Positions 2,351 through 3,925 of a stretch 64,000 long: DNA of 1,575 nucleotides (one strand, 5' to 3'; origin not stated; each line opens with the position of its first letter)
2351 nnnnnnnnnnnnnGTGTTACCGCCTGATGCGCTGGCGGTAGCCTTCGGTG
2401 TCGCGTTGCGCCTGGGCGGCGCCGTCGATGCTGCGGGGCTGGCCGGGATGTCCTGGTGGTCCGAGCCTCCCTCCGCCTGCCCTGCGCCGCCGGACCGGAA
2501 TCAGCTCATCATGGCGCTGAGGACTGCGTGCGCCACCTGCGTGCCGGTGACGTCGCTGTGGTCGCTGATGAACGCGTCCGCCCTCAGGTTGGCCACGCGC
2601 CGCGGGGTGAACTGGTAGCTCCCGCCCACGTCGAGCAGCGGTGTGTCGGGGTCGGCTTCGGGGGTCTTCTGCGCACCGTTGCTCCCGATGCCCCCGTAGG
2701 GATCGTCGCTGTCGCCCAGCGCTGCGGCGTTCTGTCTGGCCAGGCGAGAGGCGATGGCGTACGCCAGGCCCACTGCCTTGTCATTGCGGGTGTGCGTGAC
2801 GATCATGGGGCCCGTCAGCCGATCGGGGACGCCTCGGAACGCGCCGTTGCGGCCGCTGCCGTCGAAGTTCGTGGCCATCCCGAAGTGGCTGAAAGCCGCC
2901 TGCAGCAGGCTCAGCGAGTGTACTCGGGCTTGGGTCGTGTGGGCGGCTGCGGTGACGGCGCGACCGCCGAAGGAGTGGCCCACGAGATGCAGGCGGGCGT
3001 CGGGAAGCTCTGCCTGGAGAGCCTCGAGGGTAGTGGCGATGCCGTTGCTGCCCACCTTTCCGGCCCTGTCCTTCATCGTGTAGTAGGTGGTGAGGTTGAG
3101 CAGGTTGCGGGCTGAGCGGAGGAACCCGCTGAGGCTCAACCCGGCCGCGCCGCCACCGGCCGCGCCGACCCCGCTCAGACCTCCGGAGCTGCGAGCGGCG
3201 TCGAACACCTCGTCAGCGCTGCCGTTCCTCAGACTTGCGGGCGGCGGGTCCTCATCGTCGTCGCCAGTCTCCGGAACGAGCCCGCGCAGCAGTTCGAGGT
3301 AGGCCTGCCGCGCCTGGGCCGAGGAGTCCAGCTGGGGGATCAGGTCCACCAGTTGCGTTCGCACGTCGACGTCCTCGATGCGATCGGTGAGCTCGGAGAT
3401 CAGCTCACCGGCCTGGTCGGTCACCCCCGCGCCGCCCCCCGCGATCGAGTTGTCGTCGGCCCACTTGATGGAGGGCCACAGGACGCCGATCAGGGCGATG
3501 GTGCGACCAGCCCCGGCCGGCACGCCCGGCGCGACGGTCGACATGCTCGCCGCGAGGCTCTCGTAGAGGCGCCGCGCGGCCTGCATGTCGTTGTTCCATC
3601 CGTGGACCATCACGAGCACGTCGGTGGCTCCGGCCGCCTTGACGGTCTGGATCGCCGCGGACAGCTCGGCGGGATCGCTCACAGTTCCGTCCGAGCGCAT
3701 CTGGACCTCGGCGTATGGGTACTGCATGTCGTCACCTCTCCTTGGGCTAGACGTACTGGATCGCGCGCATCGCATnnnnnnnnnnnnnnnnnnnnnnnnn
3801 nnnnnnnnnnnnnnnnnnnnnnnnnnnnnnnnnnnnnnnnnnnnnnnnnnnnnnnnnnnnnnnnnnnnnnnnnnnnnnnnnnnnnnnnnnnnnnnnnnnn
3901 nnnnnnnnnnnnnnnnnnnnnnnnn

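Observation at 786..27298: tRNA-fMet island: a partial contractile-injection toolkit wired to hydrolases instead of a tail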

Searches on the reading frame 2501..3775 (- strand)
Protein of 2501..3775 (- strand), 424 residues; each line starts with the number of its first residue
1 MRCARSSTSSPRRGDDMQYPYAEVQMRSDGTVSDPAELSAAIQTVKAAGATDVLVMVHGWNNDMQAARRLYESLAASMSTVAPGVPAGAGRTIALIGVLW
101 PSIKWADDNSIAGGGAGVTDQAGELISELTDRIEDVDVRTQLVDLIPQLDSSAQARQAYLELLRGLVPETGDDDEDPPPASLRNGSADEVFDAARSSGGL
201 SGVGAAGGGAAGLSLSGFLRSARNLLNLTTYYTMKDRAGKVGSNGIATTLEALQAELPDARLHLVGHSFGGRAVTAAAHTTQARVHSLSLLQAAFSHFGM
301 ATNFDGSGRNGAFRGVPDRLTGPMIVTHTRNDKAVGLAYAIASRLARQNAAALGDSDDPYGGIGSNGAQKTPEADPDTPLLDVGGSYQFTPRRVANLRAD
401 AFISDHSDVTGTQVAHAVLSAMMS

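Call 7: search_protein_families(library=pfam, proteins=[window:2501-3775:-], max_evalue=0.01)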
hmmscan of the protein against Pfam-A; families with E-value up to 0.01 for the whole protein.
window:2501-3775:- (424 aa): 4 families
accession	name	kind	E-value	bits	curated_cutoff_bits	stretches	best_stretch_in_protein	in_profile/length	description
PF00561.26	Abhydrolase_1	-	3e-06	27.5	25.8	1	247-293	56-102/245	alpha/beta hydrolase fold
PF05990.18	DUF900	-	0.0019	18.1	20.5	0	43-102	11-59/232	Alpha/beta hydrolase of unknown function (DUF900)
PF12146.15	Hydrolase_4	-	0.002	17.9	27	0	247-295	63-111/239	Serine aminopeptidase, S33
PF12697.13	Abhydrolase_6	-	0.0081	17.3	26.3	1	250-322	54-113/217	Alpha/beta hydrolase family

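Call 31: search_protein_families(library=padloc, proteins=[window:2501-3775:-], max_evalue=0.001)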
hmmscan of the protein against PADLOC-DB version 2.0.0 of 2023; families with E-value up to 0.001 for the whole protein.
window:2501-3775:- (424 aa): 0 families

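Call 46: find_related_loci(query=A2, collection=metagenome_contigs, flank=10000)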
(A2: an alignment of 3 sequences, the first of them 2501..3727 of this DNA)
Query A2 (408 aa) in metagenome_contigs; peptide patterns used: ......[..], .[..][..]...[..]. (x = any residue, [..] = any of these).
506 stretches matched a pattern; 379 encode a relative of the query (tblastn E <= 1e-3); the best 80 are kept; 80 distinct loci.
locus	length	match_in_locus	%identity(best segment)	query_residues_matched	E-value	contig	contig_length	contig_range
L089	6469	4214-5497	60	1-408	1e-157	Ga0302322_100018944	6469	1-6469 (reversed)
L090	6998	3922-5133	58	1-408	4e-134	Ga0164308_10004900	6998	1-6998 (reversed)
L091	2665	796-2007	59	1-408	7e-135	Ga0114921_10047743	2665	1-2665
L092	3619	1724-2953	55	1-408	1e-130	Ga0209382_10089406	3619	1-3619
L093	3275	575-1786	59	1-408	3e-127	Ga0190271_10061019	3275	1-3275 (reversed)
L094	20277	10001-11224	51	1-400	5e-121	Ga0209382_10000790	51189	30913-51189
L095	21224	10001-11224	51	1-400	5e-121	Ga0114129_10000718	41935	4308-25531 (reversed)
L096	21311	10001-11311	44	3-406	3e-101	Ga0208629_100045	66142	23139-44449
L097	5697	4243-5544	45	3-406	1e-98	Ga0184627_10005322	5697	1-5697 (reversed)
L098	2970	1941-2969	59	1-345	3e-100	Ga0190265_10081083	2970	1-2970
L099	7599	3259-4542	44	3-406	4e-97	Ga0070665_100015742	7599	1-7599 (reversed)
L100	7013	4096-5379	44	3-406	3e-97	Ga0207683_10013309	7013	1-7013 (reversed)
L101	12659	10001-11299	45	2-406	2e-96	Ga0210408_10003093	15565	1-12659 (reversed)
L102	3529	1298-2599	44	3-406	2e-97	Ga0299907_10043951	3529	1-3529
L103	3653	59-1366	45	3-406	6e-97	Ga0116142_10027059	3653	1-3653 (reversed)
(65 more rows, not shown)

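Call 89: search_protein_families(library=pfam, proteins=[L174:118-3432:+, L174:3429-7730:+, L174:7727-9340:+, L174:9366-9797:-, L174:14462-15058:+], max_evalue=0.01)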
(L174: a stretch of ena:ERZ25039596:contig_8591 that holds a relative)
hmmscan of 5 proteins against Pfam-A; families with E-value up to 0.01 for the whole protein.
L174:118-3432:+ (1104 aa): 0 families

L174:3429-7730:+ (1433 aa): 0 families

L174:7727-9340:+ (537 aa): 0 families

L174:9366-9797:- (143 aa): 3 families
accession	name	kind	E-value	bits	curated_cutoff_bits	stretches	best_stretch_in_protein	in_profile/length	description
PF04717.18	Phage_base_V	-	5.1e-09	36.8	23.8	1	9-78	2-75/75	Type VI secretion system/phage-baseplate injector OB domain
PF18715.7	Phage_spike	-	0.0049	17.3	28.2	1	98-125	4-32/53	Phage spike trimer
PF20093.5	DUF6484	-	0.0095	17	27.6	0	21-76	10-60/61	Domain of unknown function (DUF6484)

L174:14462-15058:+ (198 aa): 0 families

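Call 98: search_dna_similar(query=window:2501-3727:-, collection=plasmids, mode=protein, max_rows=10)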
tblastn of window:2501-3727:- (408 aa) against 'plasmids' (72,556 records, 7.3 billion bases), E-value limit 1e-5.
Records with a match: 30; places in all: 32; records where one place covers at least 80% of the query: 4.
Best place of each record, by identity: <60% 30.
By first word of the organism name: Rhizobium 14; Rhodococcus 6; Sinorhizobium 2; Embleya 2; Bradyrhizobium 2; Burkholderia 1; Planktothrix 1; Gemmobacter 1; Nostoc 1.
By predicted mobility (MOB-suite, as given by PLSDB): non-mobilizable 16; conjugative 10; mobilizable 4.
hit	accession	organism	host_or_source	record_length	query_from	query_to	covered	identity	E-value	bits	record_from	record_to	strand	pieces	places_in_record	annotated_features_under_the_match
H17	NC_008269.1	Rhodococcus jostii RHA1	-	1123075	7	408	85%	44.4%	2e-46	246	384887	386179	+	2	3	record has no annotation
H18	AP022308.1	Burkholderia sp. SFA1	-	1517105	3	404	85%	41.6%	2e-46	272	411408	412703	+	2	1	hypothetical protein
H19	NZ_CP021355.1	Rhodococcus oxybenzonivorans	river sediment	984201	7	406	70%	49.1%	6e-50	250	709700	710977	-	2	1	hypothetical protein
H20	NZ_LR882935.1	Planktothrix agardhii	-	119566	35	405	91%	28.0%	1e-22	107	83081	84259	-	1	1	hypothetical protein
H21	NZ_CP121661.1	Sinorhizobium terangae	Desmanthus virgatus,cell culture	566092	26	408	94%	26.2%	2e-18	95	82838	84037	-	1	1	hypothetical protein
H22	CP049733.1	Rhizobium leguminosarum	Pisum sativum,Pisum sativum nodules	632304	209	394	46%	46.8%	1e-37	152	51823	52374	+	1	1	hypothetical protein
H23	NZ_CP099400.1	Rhizobium sp. Pop5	Phaseolus vulgaris,Cell culture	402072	209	398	47%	43.6%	8e-30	129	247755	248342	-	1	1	hypothetical protein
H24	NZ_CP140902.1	Sinorhizobium medicae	Medicago lupulina,whole organism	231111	209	387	44%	44.4%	8e-29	126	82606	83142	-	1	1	hypothetical protein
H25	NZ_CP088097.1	Rhizobium sp. SU303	cell culture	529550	209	387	44%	43.2%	2e-28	125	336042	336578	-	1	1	hypothetical protein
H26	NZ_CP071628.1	Rhizobium leguminosarum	lentil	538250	209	353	36%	49.0%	8e-29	126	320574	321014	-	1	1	hypothetical protein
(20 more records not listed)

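Call 99: get_annotated_region(hit=H19, flank=8000)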
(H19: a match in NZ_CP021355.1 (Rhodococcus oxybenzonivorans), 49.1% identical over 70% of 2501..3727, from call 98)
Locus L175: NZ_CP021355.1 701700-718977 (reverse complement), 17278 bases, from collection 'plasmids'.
description: Rhodococcus oxybenzonivorans strain S2-17 plasmid pRB98, complete sequence
organism: Rhodococcus oxybenzonivorans (NCBI taxid 1990687)
taxonomy: Bacteria; Actinomycetota; Actinomycetes; Mycobacteriales; Nocardiaceae; Rhodococcus; Rhodococcus oxybenzonivorans
host: -; source: river sediment; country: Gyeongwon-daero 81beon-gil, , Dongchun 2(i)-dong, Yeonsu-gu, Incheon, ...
typing (MOB-suite, as given by PLSDB): mobilizable; relaxase MOBP
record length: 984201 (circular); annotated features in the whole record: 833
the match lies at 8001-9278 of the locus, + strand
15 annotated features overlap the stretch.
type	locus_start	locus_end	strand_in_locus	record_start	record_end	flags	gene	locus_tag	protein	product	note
CDS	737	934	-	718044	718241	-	-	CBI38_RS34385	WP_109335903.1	hypothetical protein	-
CDS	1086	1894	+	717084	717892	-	-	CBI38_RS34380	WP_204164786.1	IS5 family transposase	-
CDS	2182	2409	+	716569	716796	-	-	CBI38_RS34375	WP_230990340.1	hypothetical protein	-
CDS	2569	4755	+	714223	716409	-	-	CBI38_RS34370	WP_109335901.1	YCF48-related protein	-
CDS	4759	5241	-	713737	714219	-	-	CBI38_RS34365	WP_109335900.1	hypothetical protein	-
CDS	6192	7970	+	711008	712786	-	-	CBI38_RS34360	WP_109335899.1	S8 family peptidase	GO:0006508 - proteolysis [Evidence IEA]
CDS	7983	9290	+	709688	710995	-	-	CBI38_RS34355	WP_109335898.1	hypothetical protein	-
CDS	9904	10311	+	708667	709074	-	-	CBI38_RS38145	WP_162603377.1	hypothetical protein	-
CDS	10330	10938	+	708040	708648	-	-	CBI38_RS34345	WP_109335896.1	hypothetical protein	-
CDS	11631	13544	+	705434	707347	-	-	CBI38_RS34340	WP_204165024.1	lanthionine synthetase LanC family protein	GO:0031179 - peptide modification [Evidence IEA]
CDS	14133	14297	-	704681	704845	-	-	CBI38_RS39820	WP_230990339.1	hypothetical protein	-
CDS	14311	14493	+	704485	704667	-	-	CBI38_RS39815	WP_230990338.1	hypothetical protein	-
CDS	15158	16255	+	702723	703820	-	-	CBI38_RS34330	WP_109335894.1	PDDEXK nuclease domain-containing protein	-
CDS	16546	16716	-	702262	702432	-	-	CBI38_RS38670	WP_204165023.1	hypothetical protein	-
CDS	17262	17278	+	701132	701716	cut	-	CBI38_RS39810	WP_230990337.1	helix-turn-helix domain-containing protein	-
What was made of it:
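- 2501..3727 (-): Serine alpha/beta hydrolase (GHSFGG motif), the second gene of the autonomous S8-hydrolase pair. The pair also occurs on Rhodococcus plasmid pRB98 (call 99).
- The pair also occurs on a Rhodococcus plasmid (call 99).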
